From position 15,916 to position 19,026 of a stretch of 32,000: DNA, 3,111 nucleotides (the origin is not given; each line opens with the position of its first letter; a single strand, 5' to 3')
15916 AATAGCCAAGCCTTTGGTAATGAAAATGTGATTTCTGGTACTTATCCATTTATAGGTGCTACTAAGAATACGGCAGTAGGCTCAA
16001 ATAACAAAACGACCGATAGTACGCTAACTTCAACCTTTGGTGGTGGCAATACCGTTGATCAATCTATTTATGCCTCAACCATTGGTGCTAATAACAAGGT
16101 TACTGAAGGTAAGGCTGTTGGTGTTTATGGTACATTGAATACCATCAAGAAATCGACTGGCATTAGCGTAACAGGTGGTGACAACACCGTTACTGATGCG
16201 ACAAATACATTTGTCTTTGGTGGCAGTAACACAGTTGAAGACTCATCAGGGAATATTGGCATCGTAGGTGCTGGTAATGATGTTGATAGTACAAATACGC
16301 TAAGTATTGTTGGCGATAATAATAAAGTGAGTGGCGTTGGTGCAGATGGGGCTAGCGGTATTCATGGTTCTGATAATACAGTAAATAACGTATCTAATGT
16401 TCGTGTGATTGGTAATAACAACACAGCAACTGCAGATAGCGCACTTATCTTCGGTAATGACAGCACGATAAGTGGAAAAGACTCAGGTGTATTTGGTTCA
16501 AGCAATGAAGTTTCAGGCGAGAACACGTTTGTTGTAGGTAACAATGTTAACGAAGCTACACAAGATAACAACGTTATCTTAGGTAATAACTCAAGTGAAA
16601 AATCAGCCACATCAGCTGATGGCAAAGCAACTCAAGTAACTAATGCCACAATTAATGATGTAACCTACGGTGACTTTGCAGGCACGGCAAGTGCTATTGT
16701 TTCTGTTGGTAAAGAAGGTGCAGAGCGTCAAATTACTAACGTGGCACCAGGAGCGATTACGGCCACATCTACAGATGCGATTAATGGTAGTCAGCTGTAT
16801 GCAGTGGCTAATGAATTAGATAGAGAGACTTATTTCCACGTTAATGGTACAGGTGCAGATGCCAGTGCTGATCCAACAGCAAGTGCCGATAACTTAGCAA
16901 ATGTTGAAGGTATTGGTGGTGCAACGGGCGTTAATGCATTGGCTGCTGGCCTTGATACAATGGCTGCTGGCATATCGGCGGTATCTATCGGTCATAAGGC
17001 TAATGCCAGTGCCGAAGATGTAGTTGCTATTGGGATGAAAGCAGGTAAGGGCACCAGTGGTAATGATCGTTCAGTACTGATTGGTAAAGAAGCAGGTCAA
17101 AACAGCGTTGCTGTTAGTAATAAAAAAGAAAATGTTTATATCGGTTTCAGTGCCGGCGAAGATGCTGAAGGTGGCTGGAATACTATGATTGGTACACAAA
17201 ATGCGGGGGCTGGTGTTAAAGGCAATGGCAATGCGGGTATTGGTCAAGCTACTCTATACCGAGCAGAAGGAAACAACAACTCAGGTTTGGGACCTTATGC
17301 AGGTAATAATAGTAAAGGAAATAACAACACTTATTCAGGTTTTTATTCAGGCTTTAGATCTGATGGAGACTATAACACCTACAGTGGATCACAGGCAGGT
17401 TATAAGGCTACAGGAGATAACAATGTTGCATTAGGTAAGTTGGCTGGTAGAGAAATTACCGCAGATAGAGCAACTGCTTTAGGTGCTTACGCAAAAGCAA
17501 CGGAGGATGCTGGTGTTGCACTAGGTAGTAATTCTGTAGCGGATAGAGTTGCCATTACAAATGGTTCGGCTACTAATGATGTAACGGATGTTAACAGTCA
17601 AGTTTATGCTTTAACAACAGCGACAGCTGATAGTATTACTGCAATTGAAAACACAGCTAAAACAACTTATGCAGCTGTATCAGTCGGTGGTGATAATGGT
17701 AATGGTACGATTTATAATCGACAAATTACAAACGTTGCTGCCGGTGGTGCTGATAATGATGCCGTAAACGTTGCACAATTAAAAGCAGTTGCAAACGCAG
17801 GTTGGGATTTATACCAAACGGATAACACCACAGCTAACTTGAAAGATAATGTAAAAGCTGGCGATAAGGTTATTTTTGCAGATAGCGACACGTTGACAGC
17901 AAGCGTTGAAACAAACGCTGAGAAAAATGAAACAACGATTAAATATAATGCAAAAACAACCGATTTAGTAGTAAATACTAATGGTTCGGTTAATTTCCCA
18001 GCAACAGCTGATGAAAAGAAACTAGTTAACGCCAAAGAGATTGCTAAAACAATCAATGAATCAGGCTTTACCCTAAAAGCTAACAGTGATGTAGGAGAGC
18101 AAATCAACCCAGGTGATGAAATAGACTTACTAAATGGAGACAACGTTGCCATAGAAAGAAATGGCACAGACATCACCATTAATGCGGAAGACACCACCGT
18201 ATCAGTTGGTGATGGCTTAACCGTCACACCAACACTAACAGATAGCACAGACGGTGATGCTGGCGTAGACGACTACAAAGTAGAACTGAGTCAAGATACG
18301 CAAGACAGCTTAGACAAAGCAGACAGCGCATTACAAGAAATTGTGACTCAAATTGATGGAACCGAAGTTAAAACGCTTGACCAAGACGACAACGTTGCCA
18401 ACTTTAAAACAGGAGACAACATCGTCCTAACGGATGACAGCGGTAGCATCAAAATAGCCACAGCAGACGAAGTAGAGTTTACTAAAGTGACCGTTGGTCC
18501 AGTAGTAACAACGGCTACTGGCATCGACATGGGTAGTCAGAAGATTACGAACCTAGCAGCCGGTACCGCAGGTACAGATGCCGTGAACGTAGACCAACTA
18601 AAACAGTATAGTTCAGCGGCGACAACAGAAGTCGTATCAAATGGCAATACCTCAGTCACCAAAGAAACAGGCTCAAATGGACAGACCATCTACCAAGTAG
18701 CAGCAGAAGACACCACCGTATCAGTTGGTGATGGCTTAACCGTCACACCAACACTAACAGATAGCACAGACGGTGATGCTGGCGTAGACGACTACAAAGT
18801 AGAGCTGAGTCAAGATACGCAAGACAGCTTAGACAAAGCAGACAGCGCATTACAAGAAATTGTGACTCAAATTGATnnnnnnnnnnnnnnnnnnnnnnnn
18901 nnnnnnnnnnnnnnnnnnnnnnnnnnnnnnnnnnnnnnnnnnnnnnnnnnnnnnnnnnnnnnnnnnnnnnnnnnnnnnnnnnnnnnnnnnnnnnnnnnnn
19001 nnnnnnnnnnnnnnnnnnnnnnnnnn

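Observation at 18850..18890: A 2-nt deletion inside a near-identical repeat splits a ~3263-aa trimeric autotransporter adhesin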

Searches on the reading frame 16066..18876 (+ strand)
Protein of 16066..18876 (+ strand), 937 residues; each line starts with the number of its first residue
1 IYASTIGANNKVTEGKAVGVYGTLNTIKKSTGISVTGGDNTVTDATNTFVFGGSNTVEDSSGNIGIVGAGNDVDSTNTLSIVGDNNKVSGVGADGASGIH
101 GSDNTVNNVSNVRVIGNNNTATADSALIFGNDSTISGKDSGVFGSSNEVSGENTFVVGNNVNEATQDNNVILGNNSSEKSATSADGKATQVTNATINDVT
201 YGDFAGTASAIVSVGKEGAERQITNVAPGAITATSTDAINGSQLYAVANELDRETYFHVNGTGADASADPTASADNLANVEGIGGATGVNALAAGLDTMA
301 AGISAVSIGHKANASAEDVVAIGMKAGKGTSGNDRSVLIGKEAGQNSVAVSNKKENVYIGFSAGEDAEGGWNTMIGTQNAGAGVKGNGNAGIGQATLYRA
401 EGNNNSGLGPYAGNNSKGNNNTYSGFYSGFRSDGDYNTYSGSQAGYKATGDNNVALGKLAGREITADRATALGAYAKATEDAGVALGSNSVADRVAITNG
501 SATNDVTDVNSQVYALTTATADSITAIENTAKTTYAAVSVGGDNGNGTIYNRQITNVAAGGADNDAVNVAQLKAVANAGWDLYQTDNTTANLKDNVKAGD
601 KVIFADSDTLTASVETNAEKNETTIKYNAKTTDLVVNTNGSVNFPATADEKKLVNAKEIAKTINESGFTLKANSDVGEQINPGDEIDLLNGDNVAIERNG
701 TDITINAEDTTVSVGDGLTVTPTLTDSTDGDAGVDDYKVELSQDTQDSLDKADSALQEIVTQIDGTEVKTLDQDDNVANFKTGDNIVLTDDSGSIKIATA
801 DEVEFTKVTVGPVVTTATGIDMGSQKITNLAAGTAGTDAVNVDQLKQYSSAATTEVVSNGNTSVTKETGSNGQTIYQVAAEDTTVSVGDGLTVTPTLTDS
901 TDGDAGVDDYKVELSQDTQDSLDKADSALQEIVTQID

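Call 33: find_homologous_proteins(query=window:16066-18876:+, max_evalue=1e-20)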
Query window:16066-18876:+ (937 aa): 2197 proteins with E <= 1e-20 among 8000 candidates; the best 120 are listed.
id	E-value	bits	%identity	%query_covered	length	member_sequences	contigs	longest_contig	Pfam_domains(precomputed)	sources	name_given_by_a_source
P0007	1.7e-145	505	51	26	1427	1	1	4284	PF05658.20,PF05662.20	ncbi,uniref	ncbi:hypothetical protein K7H08_18315, partial [Halomonas sp. IOP_6]|uniref:beta strand repeat-conta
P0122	9.9e-121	423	40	23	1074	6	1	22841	PF03895.22,PF05658.20,PF05662.20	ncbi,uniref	ncbi:YadA family autotransporter adhesin, partial [Paraburkholderia humisilvae]|uniref:YadA family a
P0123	1.1e-84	304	30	65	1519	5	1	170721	PF03895.22,PF05658.20,PF05662.20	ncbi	ncbi:YadA-like family protein, partial [Acinetobacter bereziniae]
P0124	2.3e-84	303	40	23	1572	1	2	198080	PF13018.12,PF03895.22,PF05658.20,PF05662.20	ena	-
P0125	8.3e-81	291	37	29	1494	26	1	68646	PF03895.22,PF05658.20,PF05662.20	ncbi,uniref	ncbi:YadA-like family protein [Acinetobacter bereziniae]|uniref:YadA-like family protein n=1 Tax=Aci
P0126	4.0e-79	285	34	54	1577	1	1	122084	PF05658.20,PF05662.20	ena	-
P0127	5.4e-78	282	32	53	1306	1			PF03895.22,PF05658.20,PF05662.20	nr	nr:YadA-like family protein [Acinetobacter bereziniae]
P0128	6.2e-78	281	30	65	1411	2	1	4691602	PF03895.22,PF05658.20,PF05662.20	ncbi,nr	ncbi:YadA-like family protein [Acinetobacter bereziniae]|nr:YadA-like family protein [Acinetobacter 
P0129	9.1e-77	278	32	50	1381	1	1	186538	PF03895.22,PF05658.20,PF05662.20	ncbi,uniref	ncbi:YadA-like family protein [Acinetobacter bereziniae]|uniref:YadA-like family protein n=1 Tax=Aci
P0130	8.4e-73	264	39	44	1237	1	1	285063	PF13018.12,PF03895.22,PF05658.20,PF05662.20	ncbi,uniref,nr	ncbi:hypothetical protein B0681_07810 [Moraxella porci DSM 25326]|uniref:Adhesin n=1 Tax=Moraxella p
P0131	2.6e-69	253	35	26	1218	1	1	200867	PF03895.22,PF05658.20,PF05662.20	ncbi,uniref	ncbi:YadA-like family protein [Acinetobacter bereziniae]|uniref:YadA-like family protein n=1 Tax=Aci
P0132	7.1e-69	251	33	56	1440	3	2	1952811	PF13018.12,PF03895.22,PF05658.20,PF05662.20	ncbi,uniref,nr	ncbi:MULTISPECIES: YadA-like family protein [Acinetobacter]|uniref:YadA-like family protein n=1 Tax=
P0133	3.8e-65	239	33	42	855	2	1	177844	PF05658.20,PF05662.20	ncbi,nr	ncbi:YadA domain-containing protein [Halomonas sp. TD01]|nr:YadA domain-containing protein [Halomona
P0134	1.2e-64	237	32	61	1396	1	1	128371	PF13018.12,PF03895.22,PF05658.20,PF05662.20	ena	-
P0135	1.3e-64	237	30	64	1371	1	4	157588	PF13018.12,PF05658.20,PF05662.20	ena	-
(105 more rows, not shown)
